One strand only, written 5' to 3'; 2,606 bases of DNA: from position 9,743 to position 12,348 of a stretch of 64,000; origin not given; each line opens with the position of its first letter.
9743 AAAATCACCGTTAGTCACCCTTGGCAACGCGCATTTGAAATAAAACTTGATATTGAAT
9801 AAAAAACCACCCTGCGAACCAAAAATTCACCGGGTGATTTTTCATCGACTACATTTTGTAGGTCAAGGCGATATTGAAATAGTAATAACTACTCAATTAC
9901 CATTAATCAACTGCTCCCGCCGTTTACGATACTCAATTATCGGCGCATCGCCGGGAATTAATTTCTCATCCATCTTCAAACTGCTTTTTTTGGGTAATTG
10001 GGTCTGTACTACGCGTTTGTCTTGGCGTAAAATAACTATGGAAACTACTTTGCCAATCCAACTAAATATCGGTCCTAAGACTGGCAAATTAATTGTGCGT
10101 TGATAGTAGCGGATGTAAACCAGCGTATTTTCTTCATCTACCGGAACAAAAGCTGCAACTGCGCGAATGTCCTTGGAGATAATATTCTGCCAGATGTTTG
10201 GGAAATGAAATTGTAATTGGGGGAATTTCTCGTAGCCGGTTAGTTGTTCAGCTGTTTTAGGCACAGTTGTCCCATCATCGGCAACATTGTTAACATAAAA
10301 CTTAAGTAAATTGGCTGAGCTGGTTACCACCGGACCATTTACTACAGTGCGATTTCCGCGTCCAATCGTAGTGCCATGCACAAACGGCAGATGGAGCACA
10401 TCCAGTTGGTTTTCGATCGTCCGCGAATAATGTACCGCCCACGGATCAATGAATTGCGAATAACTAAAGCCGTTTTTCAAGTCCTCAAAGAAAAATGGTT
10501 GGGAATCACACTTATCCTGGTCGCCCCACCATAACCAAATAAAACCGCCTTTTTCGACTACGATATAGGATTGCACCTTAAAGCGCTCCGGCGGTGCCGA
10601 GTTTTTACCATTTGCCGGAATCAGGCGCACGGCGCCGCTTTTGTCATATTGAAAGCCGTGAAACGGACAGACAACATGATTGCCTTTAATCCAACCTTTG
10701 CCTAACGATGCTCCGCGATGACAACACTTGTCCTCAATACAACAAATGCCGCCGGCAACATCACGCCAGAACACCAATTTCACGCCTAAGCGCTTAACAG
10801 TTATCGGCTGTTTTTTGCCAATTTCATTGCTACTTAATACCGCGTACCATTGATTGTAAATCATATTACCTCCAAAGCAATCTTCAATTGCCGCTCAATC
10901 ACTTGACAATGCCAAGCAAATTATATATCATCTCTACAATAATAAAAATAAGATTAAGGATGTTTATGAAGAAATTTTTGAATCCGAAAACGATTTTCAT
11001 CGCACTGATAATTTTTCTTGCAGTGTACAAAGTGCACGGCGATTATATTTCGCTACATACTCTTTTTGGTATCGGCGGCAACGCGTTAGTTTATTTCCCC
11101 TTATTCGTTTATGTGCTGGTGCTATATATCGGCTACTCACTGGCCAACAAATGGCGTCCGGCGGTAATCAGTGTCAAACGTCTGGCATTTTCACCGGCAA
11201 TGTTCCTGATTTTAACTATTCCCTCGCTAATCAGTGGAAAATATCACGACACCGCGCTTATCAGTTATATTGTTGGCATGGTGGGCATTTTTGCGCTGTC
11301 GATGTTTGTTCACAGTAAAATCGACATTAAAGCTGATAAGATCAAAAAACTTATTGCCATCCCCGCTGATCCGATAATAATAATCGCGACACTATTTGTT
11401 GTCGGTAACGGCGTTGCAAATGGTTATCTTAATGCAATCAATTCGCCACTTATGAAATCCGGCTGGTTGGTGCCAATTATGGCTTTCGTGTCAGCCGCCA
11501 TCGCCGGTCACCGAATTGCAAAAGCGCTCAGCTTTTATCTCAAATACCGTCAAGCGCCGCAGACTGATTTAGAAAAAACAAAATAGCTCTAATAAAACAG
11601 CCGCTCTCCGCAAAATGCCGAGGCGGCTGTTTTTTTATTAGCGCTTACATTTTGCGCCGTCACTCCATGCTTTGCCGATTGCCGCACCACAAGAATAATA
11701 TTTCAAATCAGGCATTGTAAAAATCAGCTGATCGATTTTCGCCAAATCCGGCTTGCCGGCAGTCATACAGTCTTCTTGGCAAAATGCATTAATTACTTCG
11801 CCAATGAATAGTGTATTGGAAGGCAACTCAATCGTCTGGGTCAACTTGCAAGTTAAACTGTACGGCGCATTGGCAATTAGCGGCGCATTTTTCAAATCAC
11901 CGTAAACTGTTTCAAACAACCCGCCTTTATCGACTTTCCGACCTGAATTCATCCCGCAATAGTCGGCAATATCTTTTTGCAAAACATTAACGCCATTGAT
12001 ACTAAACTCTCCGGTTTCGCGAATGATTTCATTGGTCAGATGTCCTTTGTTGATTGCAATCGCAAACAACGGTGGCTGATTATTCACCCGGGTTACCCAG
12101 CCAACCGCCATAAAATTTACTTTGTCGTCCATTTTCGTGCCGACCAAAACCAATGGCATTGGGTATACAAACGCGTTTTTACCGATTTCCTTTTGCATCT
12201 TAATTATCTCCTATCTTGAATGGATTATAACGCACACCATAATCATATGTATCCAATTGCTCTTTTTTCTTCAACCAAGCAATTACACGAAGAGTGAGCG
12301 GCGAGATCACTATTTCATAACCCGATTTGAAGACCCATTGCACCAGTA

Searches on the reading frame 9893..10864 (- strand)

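Call 77: search_protein_families(library=pfam, proteins=[window:9893-10864:-], max_evalue=0.00001)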
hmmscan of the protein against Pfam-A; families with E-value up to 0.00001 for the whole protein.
window:9893-10864:- (323 aa): 2 families
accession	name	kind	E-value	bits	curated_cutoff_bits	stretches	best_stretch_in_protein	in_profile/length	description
PF00355.32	Rieske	-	3.7e-23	81.7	20.3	1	5-87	1-83/88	Rieske [2Fe-2S] domain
PF19112.6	VanA_C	-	4.4e-13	50.2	23.5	1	142-321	1-192/193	Vanillate O-demethylase oxygenase C-terminal domain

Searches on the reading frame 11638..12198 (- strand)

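Call 78: search_protein_families(library=pfam, proteins=[window:11638-12198:-], max_evalue=0.00001)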
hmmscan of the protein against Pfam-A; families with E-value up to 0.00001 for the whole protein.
window:11638-12198:- (186 aa): 1 family
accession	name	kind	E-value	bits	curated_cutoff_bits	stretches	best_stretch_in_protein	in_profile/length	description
PF01613.24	Flavin_Reduct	-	8.7e-28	97.8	27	1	12-143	4-136/153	Flavin reductase like domain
